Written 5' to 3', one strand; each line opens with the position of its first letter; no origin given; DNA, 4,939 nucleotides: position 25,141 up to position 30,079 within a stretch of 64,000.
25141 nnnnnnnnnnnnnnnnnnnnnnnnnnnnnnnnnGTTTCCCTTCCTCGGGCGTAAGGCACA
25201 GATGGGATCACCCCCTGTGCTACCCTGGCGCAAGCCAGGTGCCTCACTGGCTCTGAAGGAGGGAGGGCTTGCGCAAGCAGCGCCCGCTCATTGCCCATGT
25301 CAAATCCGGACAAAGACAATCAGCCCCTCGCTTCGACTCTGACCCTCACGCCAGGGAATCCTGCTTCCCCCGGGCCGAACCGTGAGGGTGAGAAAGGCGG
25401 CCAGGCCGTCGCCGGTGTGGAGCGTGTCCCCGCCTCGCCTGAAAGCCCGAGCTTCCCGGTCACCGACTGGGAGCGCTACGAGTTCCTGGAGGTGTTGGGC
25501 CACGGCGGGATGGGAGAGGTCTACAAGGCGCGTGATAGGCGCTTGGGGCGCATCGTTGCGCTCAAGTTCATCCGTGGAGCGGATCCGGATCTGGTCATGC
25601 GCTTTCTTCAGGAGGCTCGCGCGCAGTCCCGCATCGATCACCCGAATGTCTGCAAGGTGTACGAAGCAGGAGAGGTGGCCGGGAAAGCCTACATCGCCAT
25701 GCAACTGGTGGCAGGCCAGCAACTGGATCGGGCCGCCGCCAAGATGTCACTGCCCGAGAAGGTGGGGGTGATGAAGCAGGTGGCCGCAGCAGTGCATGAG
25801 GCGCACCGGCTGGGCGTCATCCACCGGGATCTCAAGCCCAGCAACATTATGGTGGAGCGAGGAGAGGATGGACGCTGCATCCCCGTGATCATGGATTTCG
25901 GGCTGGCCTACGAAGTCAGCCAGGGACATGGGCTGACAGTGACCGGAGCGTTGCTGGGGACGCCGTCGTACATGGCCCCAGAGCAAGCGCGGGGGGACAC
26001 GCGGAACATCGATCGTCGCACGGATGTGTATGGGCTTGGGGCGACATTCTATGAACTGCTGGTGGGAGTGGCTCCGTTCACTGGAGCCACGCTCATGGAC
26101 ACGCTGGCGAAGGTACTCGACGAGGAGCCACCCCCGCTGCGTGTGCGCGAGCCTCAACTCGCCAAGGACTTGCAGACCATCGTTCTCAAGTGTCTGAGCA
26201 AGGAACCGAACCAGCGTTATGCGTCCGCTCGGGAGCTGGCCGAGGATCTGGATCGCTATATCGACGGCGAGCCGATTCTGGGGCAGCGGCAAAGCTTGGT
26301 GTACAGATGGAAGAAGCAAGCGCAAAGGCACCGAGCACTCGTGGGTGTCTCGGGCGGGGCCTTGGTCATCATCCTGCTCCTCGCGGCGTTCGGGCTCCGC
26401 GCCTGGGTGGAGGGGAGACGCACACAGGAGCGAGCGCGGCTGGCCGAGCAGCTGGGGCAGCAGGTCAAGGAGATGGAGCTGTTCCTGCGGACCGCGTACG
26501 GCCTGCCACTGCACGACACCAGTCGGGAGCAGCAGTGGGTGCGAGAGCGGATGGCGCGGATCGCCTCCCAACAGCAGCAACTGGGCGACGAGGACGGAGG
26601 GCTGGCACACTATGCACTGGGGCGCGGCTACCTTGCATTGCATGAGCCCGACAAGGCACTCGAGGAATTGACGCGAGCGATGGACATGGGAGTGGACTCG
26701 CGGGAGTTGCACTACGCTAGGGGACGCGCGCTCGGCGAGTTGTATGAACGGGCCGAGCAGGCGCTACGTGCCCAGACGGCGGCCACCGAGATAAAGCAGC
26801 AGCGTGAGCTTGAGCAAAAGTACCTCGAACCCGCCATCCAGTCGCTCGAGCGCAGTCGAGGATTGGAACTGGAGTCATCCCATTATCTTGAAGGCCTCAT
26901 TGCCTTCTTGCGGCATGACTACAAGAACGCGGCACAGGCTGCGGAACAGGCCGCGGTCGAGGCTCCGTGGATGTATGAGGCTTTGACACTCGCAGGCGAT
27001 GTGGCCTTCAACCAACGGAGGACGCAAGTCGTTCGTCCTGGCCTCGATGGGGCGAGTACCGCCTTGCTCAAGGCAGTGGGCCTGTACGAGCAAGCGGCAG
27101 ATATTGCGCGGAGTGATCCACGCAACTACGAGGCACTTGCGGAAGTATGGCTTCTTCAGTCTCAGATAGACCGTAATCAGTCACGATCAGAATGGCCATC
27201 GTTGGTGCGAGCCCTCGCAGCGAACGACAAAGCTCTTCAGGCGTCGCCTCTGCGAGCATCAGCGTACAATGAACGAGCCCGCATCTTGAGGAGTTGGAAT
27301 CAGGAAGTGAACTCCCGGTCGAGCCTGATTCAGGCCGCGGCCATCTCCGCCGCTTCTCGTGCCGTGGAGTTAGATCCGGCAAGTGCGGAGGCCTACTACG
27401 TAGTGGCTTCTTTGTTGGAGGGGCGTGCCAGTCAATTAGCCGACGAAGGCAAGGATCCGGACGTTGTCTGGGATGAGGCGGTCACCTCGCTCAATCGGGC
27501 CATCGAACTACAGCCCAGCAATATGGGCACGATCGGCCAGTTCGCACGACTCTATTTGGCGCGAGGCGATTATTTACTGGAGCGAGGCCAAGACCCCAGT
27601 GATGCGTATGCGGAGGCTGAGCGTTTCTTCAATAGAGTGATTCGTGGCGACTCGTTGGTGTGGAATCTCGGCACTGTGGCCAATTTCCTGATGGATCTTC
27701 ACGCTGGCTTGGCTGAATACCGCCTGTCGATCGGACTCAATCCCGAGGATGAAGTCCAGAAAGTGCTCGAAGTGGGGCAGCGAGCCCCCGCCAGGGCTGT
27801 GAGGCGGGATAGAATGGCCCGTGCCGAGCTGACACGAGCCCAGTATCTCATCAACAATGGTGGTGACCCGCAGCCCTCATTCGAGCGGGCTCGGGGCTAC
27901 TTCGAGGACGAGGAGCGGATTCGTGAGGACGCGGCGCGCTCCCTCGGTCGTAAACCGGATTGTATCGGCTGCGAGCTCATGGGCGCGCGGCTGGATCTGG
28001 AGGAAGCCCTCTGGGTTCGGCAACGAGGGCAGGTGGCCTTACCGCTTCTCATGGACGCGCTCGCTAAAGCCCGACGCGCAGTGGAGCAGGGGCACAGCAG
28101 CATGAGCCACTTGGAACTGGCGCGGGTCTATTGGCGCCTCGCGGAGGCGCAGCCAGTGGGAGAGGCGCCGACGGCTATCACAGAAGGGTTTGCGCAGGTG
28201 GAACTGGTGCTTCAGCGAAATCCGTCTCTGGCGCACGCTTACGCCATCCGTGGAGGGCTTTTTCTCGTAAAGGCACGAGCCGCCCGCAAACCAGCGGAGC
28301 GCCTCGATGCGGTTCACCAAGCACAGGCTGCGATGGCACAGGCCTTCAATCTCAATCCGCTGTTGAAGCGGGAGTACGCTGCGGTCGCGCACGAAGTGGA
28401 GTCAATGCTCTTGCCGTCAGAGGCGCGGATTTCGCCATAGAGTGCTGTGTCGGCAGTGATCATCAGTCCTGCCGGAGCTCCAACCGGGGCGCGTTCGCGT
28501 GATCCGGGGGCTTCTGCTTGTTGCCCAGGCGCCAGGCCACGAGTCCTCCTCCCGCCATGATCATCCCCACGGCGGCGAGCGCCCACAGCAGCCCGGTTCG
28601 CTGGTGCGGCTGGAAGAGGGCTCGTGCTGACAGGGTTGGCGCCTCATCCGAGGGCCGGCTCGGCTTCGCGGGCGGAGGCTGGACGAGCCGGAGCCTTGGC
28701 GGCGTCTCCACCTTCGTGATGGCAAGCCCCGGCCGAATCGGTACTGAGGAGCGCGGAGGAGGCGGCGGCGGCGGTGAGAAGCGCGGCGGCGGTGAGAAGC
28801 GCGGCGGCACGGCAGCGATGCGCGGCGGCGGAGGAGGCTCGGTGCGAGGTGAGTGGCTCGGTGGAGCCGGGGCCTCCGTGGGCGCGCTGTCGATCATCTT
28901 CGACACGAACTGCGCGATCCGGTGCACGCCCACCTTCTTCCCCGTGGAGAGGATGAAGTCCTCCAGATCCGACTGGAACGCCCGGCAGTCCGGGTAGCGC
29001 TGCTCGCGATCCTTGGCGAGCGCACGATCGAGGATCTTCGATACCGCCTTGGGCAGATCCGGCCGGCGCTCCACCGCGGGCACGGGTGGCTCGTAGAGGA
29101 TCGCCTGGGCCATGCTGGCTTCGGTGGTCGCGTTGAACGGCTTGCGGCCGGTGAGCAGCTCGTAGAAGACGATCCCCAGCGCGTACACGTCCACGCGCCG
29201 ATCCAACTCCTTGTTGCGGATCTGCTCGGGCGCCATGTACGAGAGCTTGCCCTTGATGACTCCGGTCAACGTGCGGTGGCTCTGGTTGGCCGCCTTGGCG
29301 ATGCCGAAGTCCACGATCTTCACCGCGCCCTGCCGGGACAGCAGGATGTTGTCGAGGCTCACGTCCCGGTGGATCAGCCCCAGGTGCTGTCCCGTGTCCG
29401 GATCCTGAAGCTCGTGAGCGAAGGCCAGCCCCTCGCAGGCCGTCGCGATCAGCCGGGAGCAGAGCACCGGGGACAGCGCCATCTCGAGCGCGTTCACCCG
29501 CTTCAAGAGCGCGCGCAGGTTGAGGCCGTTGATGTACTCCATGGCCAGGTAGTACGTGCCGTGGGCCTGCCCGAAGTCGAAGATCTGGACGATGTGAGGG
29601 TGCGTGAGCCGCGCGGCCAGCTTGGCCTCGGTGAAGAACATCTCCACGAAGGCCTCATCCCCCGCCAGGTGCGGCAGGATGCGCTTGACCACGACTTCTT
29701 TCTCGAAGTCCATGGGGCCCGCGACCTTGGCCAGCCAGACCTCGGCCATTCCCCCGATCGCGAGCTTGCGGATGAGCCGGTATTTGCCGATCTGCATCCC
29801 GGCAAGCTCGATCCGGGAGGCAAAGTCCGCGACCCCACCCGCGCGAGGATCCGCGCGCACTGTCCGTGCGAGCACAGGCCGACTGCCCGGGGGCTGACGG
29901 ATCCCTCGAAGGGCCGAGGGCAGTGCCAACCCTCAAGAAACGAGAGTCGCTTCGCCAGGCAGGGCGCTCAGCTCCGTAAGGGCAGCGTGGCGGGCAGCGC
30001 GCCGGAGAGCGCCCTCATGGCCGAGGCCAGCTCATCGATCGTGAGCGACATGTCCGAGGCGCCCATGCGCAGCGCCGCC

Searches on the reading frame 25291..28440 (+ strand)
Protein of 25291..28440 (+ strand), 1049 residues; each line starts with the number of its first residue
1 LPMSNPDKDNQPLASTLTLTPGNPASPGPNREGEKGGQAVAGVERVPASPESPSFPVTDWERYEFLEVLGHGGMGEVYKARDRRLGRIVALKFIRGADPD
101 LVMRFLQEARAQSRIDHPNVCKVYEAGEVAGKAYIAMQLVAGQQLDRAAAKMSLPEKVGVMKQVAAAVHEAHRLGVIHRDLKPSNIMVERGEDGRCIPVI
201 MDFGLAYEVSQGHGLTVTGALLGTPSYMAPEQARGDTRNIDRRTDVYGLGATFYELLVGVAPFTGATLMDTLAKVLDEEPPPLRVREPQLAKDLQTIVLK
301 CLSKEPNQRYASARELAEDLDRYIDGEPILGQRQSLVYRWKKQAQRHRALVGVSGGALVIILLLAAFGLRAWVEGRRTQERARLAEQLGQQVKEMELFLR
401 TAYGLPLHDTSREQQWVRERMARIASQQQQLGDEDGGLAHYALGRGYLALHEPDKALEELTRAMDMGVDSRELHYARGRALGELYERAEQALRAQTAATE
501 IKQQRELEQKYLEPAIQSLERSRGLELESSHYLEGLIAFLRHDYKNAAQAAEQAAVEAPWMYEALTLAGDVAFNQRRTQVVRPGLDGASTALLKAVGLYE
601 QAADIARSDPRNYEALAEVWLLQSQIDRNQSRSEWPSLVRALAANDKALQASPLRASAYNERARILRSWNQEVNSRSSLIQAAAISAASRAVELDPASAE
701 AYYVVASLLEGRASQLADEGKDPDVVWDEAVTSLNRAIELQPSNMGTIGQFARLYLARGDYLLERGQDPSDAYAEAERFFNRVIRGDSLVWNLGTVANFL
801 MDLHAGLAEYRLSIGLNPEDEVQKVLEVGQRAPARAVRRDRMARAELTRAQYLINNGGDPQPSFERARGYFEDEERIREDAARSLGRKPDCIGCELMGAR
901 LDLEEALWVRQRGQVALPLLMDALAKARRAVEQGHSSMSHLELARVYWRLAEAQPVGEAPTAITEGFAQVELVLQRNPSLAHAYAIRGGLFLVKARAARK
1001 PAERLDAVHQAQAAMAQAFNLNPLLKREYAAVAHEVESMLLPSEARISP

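Call 3: search_protein_families(library=pfam, proteins=[window:25291-28440:+], max_evalue=0.01)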
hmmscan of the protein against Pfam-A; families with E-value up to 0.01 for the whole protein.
window:25291-28440:+ (1049 aa): 11 families
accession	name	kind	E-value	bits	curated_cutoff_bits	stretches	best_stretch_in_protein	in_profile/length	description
PF00069.31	Pkinase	-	1.5e-44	152.8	31.7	1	63-314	1-255/263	Protein kinase domain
PF07714.23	PK_Tyr_Ser-Thr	-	4.5e-29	102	23.1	1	64-310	2-249/258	Protein tyrosine and serine/threonine kinase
PF13431.12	TPR_17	-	8.3e-06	26.1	24.4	0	735-761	3-29/34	Tetratricopeptide repeat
PF13414.12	TPR_11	-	1.7e-05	24.8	26.8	0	727-744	10-27/42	TPR repeat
PF06293.20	Kdo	-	1.9e-05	24.6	21.3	1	145-203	105-166/207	Lipopolysaccharide kinase (Kdo/WaaP) family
PF03109.22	ABC1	-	0.00011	21.9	22.9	1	120-212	132-220/244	ABC1 atypical kinase-like domain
PF07719.23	TPR_2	-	0.00021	21.6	27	0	438-464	2-28/34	Tetratricopeptide repeat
PF00515.34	TPR_1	-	0.00042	20.4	27.8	0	727-744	17-34/34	Tetratricopeptide repeat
PF01636.29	APH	-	0.0034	17.6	23.2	1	163-206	152-197/239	Phosphotransferase enzyme family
PF17667.7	Pkinase_fungal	-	0.0041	16.3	24.1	1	161-236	292-368/387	Fungal protein kinase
PF13095.12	FTA2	-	0.0045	17.1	30.2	0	50-102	11-61/214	Kinetochore Sim4 complex subunit FTA2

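Call 7: search_protein_families(library=ncbifam, proteins=[window:25291-28440:+], max_evalue=0.001)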
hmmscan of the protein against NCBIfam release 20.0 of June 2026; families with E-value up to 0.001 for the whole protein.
window:25291-28440:+ (1049 aa): 18 families
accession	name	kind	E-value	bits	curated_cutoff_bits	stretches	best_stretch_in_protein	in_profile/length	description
NF033483.0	PknB_PASTA_kin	equivalog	1.1e-79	268.9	450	1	61-329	7-274/563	Stk1 family PASTA domain-containing Ser/Thr kinase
NF052427.1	StpK7MSMEG_1200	equivalog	1.5e-59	202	900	1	59-387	5-334/601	serine/threonine protein kinase StpK7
NF047741.1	antiphage_MADS6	equivalog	6.4e-45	153.8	460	2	145-328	289-465/612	methylation-associated defense system protein kinase MAD6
NF009651.0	PRK13184.1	equivalog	1.4e-39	135.8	839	1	61-341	2-308/932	serine/threonine-protein kinase PknD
TIGR03903.1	TOMM_kin_cyc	equivalog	1.5e-34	119.1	705.75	1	87-319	4-243/1267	TOMM system kinase/cyclase fusion protein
NF053615.1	SerThrKinAfsKStmc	equivalog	1.6e-30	106.4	1300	1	63-317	15-261/809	protein serine/threonine kinase AfsK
NF038150.1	lanthi_synth_IV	equivalog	2e-27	95.9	650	1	50-323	178-456/851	class IV lanthionine synthetase LanL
NF033442.0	BREX_PglW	equivalog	2.5e-20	71.9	990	1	145-323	302-486/1391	BREX system serine/threonine kinase PglW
NF038151.1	lanthi_synth_III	equivalog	1.3e-15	56.9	575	1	59-265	219-431/833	class III lanthionine synthetase LanKC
TIGR03724.2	arch_bud32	equivalog_domain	1.1e-08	34.8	125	1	104-209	45-134/193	KEOPS complex kinase/ATPase Bud32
NF043056.1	T4SS_LegK1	equivalog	9.3e-08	31.1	550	1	174-250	208-277/516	Dot/Icm T4SS effector kinase LegK1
NF011464.0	PRK14879.1-7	equivalog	1.8e-06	27.9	246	1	105-206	53-149/221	Kae1-associated kinase Bud32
NF007174.0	PRK09605.1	equivalog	2.6e-06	26.2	447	1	78-208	361-475/535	bifunctional N(6)-L-threonylcarbamoyladenine synthase/serine/threonine protein kinase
NF011463.0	PRK14879.1-4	equivalog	1.2e-05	24.9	188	1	106-207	66-161/237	Kae1-associated kinase Bud32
NF011462.0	PRK14879.1-3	equivalog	0.00019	21.2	174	1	133-208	67-130/192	Kae1-associated kinase Bud32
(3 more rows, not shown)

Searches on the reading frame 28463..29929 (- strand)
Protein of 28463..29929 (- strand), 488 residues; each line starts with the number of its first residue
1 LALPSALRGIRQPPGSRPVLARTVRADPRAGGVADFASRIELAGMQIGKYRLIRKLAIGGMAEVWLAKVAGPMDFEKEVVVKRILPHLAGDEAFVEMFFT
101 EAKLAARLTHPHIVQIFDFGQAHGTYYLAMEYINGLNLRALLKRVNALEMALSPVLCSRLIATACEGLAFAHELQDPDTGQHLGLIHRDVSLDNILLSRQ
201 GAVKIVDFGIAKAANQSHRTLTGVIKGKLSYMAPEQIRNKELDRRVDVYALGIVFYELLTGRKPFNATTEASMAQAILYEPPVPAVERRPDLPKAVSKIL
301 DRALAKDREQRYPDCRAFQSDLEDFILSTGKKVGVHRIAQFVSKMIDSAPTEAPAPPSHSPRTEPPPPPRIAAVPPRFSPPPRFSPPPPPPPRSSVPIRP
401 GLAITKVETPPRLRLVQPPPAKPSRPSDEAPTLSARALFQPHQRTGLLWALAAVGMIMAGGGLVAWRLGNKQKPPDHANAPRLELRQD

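Call 3: search_protein_families(library=pfam, proteins=[window:28463-29929:-], max_evalue=0.01)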
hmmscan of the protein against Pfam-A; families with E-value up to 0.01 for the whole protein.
window:28463-29929:- (488 aa): 6 families
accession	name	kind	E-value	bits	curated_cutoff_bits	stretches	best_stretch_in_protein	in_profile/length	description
PF00069.31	Pkinase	-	8.3e-42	143.8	31.7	1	51-313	2-253/263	Protein kinase domain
PF07714.23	PK_Tyr_Ser-Thr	-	2e-34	119.5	23.1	1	52-311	3-248/258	Protein tyrosine and serine/threonine kinase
PF01636.29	APH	-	1e-05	25.9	23.2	0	172-211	157-197/239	Phosphotransferase enzyme family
PF14531.12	Kinase-like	-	0.0013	18.5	25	1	181-311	162-289/289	Kinase-like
PF17667.7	Pkinase_fungal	-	0.0045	16.2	24.1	1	183-241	306-369/387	Fungal protein kinase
PF12330.14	Haspin_kinase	-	0.0086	15.6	25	0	187-217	229-259/364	Haspin like kinase domain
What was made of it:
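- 28463..29929 (-): Ser/Thr protein kinase 38 bp downstream of c1. A neighbour only, not a conserved part of the module. Pfam Pkinase (call 3).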

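Call 7: search_protein_families(library=ncbifam, proteins=[window:28463-29929:-], max_evalue=0.001)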
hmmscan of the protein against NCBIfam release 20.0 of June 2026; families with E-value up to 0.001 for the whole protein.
window:28463-29929:- (488 aa): 11 families
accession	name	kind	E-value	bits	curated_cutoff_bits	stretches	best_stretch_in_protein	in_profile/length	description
NF033483.0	PknB_PASTA_kin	equivalog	3.9e-78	263.9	450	1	48-330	7-273/563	Stk1 family PASTA domain-containing Ser/Thr kinase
NF052427.1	StpK7MSMEG_1200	equivalog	4e-49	167.6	900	1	45-317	4-260/601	serine/threonine protein kinase StpK7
NF047741.1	antiphage_MADS6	equivalog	2.2e-42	145.4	460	2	184-332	319-467/612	methylation-associated defense system protein kinase MAD6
NF009651.0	PRK13184.1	equivalog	1.2e-39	136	839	1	47-326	1-291/932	serine/threonine-protein kinase PknD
TIGR03903.1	TOMM_kin_cyc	equivalog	4.8e-27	94.2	705.75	1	77-317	4-239/1267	TOMM system kinase/cyclase fusion protein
NF038150.1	lanthi_synth_IV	equivalog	3.3e-18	65.4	650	1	76-324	214-455/851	class IV lanthionine synthetase LanL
NF053615.1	SerThrKinAfsKStmc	equivalog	5.3e-17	61.7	1300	1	46-332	11-274/809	protein serine/threonine kinase AfsK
NF033442.0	BREX_PglW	equivalog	1.3e-11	43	990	1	203-325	355-486/1391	BREX system serine/threonine kinase PglW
NF038151.1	lanthi_synth_III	equivalog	2.8e-11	42.6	575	1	97-276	269-440/833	class III lanthionine synthetase LanKC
NF043056.1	T4SS_LegK1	equivalog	7.6e-06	24.8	550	1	116-257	144-282/516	Dot/Icm T4SS effector kinase LegK1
TIGR03724.2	arch_bud32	equivalog_domain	0.00043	19.8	125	1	125-218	67-138/193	KEOPS complex kinase/ATPase Bud32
